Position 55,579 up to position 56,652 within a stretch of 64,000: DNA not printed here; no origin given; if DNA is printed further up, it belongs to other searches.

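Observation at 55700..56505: NfnB reads through its normal C-terminus into an AT-rich, signal-peptide-like roughly 250-codon extension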

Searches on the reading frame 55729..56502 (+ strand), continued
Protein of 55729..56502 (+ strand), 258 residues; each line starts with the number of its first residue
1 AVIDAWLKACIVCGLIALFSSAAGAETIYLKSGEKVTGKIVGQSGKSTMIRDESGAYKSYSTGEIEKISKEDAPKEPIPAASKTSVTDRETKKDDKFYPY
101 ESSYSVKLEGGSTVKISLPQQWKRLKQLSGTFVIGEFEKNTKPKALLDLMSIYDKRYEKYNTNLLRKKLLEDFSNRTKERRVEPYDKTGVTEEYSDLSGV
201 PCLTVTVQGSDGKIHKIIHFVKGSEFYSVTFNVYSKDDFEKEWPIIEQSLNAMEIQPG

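Call 84: search_protein_families(library=phrogs, proteins=[window:55732-56502:+, L006:6007-6768:+, P0002, P0001], max_evalue=0.1)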
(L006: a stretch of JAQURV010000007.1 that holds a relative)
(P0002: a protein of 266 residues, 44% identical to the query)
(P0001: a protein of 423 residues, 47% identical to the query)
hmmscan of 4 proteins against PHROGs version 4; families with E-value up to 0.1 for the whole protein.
window:55732-56502:+ (257 aa): 0 families

L006:6007-6768:+ (254 aa): 0 families

P0002 (266 aa): 0 families

P0001 (423 aa): 0 families

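Call 85: search_solved_structures(query=A2, max_evalue=5)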
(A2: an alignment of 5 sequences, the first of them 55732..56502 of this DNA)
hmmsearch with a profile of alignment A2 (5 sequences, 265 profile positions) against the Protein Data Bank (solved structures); distinct sequences matched with E-value up to 5: 2.
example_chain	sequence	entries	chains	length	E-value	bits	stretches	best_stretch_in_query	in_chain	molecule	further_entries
2ann_A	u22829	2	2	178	0.0087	18.6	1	56-151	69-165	RNA-binding protein Nova-1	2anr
7zet_A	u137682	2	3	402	2.4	10.6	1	148-210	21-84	Clusterin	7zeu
